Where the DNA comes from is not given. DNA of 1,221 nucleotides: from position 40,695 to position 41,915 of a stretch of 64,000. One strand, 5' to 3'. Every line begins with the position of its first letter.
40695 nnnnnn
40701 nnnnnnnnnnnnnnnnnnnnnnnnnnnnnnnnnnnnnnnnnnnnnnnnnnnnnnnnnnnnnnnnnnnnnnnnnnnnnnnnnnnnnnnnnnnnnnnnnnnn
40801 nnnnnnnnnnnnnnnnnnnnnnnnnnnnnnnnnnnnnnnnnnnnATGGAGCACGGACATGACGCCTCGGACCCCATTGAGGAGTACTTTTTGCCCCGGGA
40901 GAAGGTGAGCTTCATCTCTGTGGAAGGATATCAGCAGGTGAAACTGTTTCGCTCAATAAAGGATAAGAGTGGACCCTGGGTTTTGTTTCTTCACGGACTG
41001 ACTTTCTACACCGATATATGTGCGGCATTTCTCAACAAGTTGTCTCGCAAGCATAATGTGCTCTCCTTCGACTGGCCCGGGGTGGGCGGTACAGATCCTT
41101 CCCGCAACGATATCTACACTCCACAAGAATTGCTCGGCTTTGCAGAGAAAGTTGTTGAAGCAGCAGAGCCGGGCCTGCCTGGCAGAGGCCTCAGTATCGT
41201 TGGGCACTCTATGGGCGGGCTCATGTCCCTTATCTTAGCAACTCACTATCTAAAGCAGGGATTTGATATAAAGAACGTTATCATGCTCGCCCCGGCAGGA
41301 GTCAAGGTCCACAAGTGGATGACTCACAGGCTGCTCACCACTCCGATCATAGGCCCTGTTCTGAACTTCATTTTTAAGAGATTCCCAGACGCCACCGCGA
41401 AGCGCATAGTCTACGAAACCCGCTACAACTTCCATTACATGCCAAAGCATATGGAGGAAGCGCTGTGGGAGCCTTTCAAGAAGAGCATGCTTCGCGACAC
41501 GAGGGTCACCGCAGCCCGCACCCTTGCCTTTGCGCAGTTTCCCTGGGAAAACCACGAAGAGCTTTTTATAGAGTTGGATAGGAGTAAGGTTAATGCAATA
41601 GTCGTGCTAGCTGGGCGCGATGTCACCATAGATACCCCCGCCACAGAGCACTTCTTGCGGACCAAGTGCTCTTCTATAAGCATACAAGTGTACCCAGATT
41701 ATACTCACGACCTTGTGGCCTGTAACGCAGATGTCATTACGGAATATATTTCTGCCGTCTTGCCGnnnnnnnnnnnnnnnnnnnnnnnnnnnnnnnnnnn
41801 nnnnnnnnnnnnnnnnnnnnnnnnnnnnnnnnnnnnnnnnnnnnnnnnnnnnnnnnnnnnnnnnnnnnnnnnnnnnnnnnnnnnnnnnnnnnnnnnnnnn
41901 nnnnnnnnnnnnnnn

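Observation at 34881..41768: Local family of three paralogous alpha/beta-hydrolases interleaved with unrelated genes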

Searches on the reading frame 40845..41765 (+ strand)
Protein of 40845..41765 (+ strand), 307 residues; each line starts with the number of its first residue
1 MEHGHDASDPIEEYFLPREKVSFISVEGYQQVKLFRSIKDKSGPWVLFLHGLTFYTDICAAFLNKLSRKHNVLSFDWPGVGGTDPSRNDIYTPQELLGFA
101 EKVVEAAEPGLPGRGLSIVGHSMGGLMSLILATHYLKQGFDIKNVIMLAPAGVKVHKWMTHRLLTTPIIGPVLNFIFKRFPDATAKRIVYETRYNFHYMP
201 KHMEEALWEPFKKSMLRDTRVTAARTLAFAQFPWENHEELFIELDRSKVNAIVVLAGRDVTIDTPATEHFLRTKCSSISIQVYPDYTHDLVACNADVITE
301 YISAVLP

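Call 7: search_protein_families(library=pfam, proteins=[window:40845-41765:+], max_evalue=0.1)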
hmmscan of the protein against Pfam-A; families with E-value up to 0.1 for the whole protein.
window:40845-41765:+ (307 aa): 12 families
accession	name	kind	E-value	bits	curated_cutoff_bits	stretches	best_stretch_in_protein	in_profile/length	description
PF12697.13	Abhydrolase_6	-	3.1e-15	57.9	26.3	1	46-289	1-205/217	Alpha/beta hydrolase family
PF12146.15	Hydrolase_4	-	1.6e-14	54.2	27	1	46-291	7-235/239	Serine aminopeptidase, S33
PF00561.26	Abhydrolase_1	-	2.4e-13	50.8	25.8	1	44-155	1-103/245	alpha/beta hydrolase fold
PF06342.18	DUF1057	-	2.9e-07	30.3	21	1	73-265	66-229/297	Alpha/beta hydrolase of unknown function (DUF1057)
PF10230.15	LIDHydrolase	-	1.2e-06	28.9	27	1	53-218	16-194/262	Lipid-droplet associated hydrolase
PF00756.26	Esterase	-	7.5e-05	23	22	1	94-138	100-139/251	Putative esterase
PF00975.26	Thioesterase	-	0.00017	22.3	26.4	1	98-165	50-118/226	Thioesterase domain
PF07819.20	PGAP1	-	0.0052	17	24.3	1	116-149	93-126/233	PGAP1-like alpha/beta domain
PF01764.32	Lipase_3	-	0.0092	16.3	22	1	116-141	65-90/140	Lipase (class 3)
PF20408.4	Abhydrolase_11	-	0.014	15.5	27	0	69-135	31-97/193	Alpha/beta hydrolase domain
PF07859.19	Abhydrolase_3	-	0.032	14.4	25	0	109-153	66-110/210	alpha/beta hydrolase fold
PF05057.20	DUF676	-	0.052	13.5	20.3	1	114-172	78-129/217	Putative serine esterase (DUF676)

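Call 8: find_homologous_proteins(query=window:40845-41765:+, max_evalue=0.001)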
Query window:40845-41765:+ (307 aa): 4 proteins with E <= 0.001 among 1583 candidates.
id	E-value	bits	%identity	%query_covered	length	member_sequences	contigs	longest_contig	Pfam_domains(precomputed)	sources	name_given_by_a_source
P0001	5.9e-207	704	99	100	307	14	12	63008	PF12697.14,PF06342.19,PF10230.16,PF00561.27,PF12146.16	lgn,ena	-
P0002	4.1e-186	636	87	100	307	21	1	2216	PF12697.14,PF06342.19,PF10230.16,PF00561.27,PF12146.16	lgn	-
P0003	2.6e-177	607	83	100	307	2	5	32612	PF00756.27,PF12697.14,PF06342.19,PF10230.16,PF00561.27,PF00975.27,PF12146.16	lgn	-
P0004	7.9e-4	37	27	43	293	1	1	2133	PF12697.14,PF00561.27,PF00975.27,PF12146.16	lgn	-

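Call 9: search_solved_structures(query=window:40845-41765:+, max_evalue=0.01, show_alignments=2)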
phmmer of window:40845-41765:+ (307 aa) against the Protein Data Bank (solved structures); distinct sequences matched with E-value up to 0.01: 37.
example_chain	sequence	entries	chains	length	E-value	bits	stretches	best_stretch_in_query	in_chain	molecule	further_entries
4zwn_A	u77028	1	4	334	1.9e-07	34.1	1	45-298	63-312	Monoglyceride lipase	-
4zxf_A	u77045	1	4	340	2.1e-07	34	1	45-298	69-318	Monoglyceride lipase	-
3fsg_A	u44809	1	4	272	1.1e-05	28.2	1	42-141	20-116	Alpha/beta superfamily hydrolase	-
4meb_A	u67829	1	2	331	2.5e-05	27.1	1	32-201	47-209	Predicted protein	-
4opm_A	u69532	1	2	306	5.7e-05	26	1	42-152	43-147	Lipase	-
4mea_A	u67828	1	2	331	9e-05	25.3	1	32-201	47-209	Predicted protein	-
7ots_A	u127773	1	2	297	9.3e-05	25.2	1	21-154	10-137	Monoacylglycerol lipase ABHD6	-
7xrh_A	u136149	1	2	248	0.00012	24.9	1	47-152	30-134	Cinnamoyl esterase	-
7xri_A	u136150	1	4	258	0.00034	23.4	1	47-152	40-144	Cinnamoyl esterase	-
1wom_A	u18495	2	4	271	0.00059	22.6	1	45-132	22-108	Sigma factor sigB regulation protein rsbQ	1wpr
6i8w_A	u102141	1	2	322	0.00091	22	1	41-140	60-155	Alpha/beta fold hydrolase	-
3qvm_A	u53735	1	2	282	0.00093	22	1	45-151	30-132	Olei00960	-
6qe2_A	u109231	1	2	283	0.0011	21.7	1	44-170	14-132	Monoacylglycerol lipase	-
5swn_A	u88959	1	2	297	0.0018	21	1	42-132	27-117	Fluoroacetate dehalogenase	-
3r3v_A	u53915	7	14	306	0.002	20.9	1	42-132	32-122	Fluoroacetate dehalogenase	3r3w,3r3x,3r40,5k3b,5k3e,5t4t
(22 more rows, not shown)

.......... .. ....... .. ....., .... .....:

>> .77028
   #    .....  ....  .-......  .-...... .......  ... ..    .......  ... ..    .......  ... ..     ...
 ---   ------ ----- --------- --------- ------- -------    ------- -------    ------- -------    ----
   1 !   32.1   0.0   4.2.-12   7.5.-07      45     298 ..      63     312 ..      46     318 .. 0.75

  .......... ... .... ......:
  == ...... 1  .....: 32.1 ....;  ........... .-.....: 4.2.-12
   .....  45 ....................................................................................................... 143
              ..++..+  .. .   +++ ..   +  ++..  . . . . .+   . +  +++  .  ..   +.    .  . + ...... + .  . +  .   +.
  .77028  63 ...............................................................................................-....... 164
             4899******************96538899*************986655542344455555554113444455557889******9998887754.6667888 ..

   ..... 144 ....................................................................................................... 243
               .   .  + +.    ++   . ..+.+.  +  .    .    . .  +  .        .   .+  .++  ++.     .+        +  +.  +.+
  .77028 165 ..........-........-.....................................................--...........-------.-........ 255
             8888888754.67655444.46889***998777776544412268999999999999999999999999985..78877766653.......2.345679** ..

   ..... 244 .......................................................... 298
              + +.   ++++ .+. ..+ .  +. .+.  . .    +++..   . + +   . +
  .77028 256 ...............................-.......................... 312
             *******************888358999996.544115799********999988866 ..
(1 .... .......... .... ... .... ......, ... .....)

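Call 12: find_encoding_contigs(protein=P0003, flank=10000, max_places=4)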
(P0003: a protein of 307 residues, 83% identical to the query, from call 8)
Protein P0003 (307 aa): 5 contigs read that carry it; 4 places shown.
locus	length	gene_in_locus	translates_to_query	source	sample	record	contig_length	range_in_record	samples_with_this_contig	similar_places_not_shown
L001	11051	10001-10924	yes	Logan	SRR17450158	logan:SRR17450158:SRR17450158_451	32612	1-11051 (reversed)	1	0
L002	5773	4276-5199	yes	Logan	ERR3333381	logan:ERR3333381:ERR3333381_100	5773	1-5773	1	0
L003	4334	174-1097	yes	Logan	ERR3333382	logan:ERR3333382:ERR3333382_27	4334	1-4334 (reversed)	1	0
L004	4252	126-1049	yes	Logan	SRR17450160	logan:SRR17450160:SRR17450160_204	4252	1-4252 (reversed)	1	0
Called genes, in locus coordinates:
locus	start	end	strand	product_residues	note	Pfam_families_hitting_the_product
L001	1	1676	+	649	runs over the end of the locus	PF00069:Pkinase, PF07714:PK_Tyr_Ser-Thr, PF13857:Ank_5 (faint), PF00023:Ank (faint), PF13606:Ank_3 (faint), PF13637:Ank_4 (faint), PF12796:Ank_2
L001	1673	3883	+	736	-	PF00753:Lactamase_B, PF12706:Lactamase_B_2 (faint), PF16661:Lactamase_B_6, PF10996:Beta-Casp, PF07521:RMMBL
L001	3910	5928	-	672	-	PF00561:Abhydrolase_1, PF12697:Abhydrolase_6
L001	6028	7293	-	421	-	PF00439:Bromodomain (weak)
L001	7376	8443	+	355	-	PF00561:Abhydrolase_1, PF12697:Abhydrolase_6, PF12146:Hydrolase_4 (weak)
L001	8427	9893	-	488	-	-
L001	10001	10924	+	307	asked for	PF00756:Esterase (faint), PF00561:Abhydrolase_1, PF12146:Hydrolase_4, PF12697:Abhydrolase_6, PF00975:Thioesterase, PF10230:LIDHydrolase (weak), PF06342:DUF1057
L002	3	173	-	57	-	?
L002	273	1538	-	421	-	PF00439:Bromodomain (weak)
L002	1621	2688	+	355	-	PF00561:Abhydrolase_1, PF12697:Abhydrolase_6, PF12146:Hydrolase_4 (weak)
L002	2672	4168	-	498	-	-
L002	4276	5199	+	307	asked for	PF00756:Esterase (faint), PF00561:Abhydrolase_1, PF12146:Hydrolase_4, PF12697:Abhydrolase_6, PF00975:Thioesterase, PF10230:LIDHydrolase (weak), PF06342:DUF1057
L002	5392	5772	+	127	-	?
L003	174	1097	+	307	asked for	PF00756:Esterase (faint), PF00561:Abhydrolase_1, PF12146:Hydrolase_4, PF12697:Abhydrolase_6, PF00975:Thioesterase, PF10230:LIDHydrolase (weak), PF06342:DUF1057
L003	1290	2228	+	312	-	-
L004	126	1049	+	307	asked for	PF00756:Esterase (faint), PF00561:Abhydrolase_1, PF12146:Hydrolase_4, PF12697:Abhydrolase_6, PF00975:Thioesterase, PF10230:LIDHydrolase (weak), PF06342:DUF1057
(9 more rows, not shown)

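Call 13: find_encoding_contigs(protein=P0001, flank=10000, max_places=4)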
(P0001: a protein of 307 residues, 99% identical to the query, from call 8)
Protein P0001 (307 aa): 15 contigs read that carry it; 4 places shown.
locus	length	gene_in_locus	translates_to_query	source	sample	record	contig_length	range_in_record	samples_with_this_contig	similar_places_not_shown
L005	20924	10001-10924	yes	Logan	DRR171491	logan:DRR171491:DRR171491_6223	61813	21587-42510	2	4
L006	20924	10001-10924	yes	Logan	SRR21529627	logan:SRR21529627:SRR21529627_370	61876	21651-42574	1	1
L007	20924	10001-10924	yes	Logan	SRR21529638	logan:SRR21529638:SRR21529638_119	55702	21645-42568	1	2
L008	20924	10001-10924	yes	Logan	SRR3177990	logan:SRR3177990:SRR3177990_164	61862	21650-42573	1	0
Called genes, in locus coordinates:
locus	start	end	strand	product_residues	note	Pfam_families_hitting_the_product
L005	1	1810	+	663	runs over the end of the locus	PF00069:Pkinase, PF07714:PK_Tyr_Ser-Thr, PF00023:Ank (faint), PF13606:Ank_3 (faint), PF13637:Ank_4 (faint), PF13857:Ank_5 (faint), PF12796:Ank_2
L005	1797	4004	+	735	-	PF00753:Lactamase_B, PF16661:Lactamase_B_6, PF10996:Beta-Casp, PF07521:RMMBL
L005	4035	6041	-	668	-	PF00561:Abhydrolase_1, PF12146:Hydrolase_4 (faint), PF12697:Abhydrolase_6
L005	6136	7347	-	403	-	PF00439:Bromodomain (weak)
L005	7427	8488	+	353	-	PF00561:Abhydrolase_1, PF12146:Hydrolase_4 (faint), PF12697:Abhydrolase_6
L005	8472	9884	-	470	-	-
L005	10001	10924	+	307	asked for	PF00561:Abhydrolase_1, PF12146:Hydrolase_4, PF12697:Abhydrolase_6, PF10230:LIDHydrolase (weak), PF06342:DUF1057 (weak)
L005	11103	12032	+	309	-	-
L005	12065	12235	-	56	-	PF05186:Dpy-30 (weak)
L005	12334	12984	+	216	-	-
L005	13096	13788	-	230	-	-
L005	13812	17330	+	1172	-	PF05193:Peptidase_M16_C, PF08367:M16C_assoc, PF22516:PreP_C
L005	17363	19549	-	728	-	PF00023:Ank (faint), PF12796:Ank_2 (weak), PF12796:Ank_2, PF12796:Ank_2, PF13637:Ank_4, PF12796:Ank_2, PF13637:Ank_4 (weak), PF12796:Ank_2, +4 more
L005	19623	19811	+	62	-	-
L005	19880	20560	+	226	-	-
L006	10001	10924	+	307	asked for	PF00561:Abhydrolase_1, PF12146:Hydrolase_4, PF12697:Abhydrolase_6, PF10230:LIDHydrolase (weak), PF06342:DUF1057 (weak)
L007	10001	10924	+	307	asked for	PF00561:Abhydrolase_1, PF12146:Hydrolase_4, PF12697:Abhydrolase_6, PF10230:LIDHydrolase (weak), PF06342:DUF1057 (weak)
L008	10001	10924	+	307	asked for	PF00561:Abhydrolase_1, PF12146:Hydrolase_4, PF12697:Abhydrolase_6, PF10230:LIDHydrolase (weak), PF06342:DUF1057 (weak)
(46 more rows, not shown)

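Call 115: predict_structure(alignment_id=A3)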
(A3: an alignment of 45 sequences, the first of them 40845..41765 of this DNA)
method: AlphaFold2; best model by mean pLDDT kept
length: 307 residues; sequences in the alignment: 45
mean_pLDDT: 93.1   pTM: 0.91
mean pLDDT of the five models: 93.1, 92.6, 92.4, 91.6, 91.4
residues with pLDDT >= 90: 252; 70-90: 46; 50-70: 5; < 50: 4
segments of 3 or more residues with pLDDT < 50: 1-4
pLDDT, mean of each block of 10 residues (from residue 1): 53 91 97 97 95 93 97 97 93 97 98 96 98 98 98 87 85 92 93 86 89 93 92 95 98 97 97 98 96 95 94
secondary structure, 60 per line:
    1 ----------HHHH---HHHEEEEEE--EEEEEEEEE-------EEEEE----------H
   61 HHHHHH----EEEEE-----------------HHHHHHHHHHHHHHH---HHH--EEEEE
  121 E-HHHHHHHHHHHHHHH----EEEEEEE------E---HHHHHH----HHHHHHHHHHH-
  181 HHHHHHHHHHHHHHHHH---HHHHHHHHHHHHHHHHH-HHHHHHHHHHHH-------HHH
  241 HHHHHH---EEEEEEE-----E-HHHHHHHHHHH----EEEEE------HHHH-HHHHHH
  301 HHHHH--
elements in order: H11-14 E21-26 E29-37 E45-49 H60-66 E71-75 H93-107 E116-121 H123-137 E142-148 H159-164 H169-179 H181-197 H201-217 H219-230 H238-246 E250-256 H264-274 E279-283 H290-293 H295-305

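Call 117: fold_search(model_id=the predicted structure, library=pdb)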
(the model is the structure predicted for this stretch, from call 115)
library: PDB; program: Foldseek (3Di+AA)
matches with E <= 10: 1815; with E <= 0.001: 1531
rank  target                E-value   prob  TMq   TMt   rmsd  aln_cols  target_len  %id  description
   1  7ots_A                3.6e-14  1.00  0.69  0.72   4.6       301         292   16  Crystal structure of human Monoacylglycerol Lipase ABHD6 in complex with oleic acid and octyl glucoside (released 2021-06-23)
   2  6i8w_A                7.6e-14  1.00  0.69  0.68   4.3       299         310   15  Crystal structure of a membrane phospholipase A, a novel bacterial virulence factor (released 2019-11-27)
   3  7ots_B                8.1e-14  1.00  0.65  0.69   5.2       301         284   17  Crystal structure of human Monoacylglycerol Lipase ABHD6 in complex with oleic acid and octyl glucoside (released 2021-06-23)
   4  8ynw_A                1.1e-13  1.00  0.66  0.67   5.1       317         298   15  S102A mutant of poly(3-hydroxybutyrate) depolymerase PhaZ from Bacillus thuringiensis (released 2024-12-11)
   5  8ynw_B                2.0e-13  1.00  0.65  0.67   4.9       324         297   15  S102A mutant of poly(3-hydroxybutyrate) depolymerase PhaZ from Bacillus thuringiensis (released 2024-12-11)
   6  4opm_A                2.0e-13  1.00  0.65  0.67   6.6       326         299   17  Crystal structure of a putative lipase (lip1) from Acinetobacter baumannii AYE at 1.70 A resolution (released 2014-02-19)
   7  2xua_A                2.3e-13  1.00  0.64  0.74   6.3       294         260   17  Crystal structure of the enol-lactonase from Burkholderia xenovorans LB400 (released 2011-01-26)
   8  8ynv_B                2.3e-13  1.00  0.65  0.67   5.0       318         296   15  Poly(3-hydroxybutyrate) depolymerase PhaZ from Bacillus thuringiensis (released 2024-12-11)
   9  8ynv_C                2.3e-13  1.00  0.65  0.67   5.4       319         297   16  Poly(3-hydroxybutyrate) depolymerase PhaZ from Bacillus thuringiensis (released 2024-12-11)
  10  8oe2_D                2.7e-13  1.00  0.69  0.72   4.8       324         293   16  Structure of hyperstable haloalkane dehalogenase variant DhaA223 (released 2024-01-17)
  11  8ynv_A                3.0e-13  1.00  0.67  0.69   4.9       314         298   16  Poly(3-hydroxybutyrate) depolymerase PhaZ from Bacillus thuringiensis (released 2024-12-11)
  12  8oe2_B                3.6e-13  1.00  0.65  0.69   5.4       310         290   17  Structure of hyperstable haloalkane dehalogenase variant DhaA223 (released 2024-01-17)
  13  7qjm_A                4.3e-13  1.00  0.58  0.59   9.5       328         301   17  Crystal structure of an alpha/beta-hydrolase enzyme from Chloroflexus sp. MS-G (202) (released 2022-12-28)
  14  8oe2_E                5.1e-13  1.00  0.65  0.69   5.3       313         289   17  Structure of hyperstable haloalkane dehalogenase variant DhaA223 (released 2024-01-17)
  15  8ooh_A                5.4e-13  1.00  0.64  0.69   5.2       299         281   15  Cryo-EM map of the focused refinement of the subfamily III haloalkane dehalogenase from Haloferax mediterranei dimer f (released 2023-10-11)
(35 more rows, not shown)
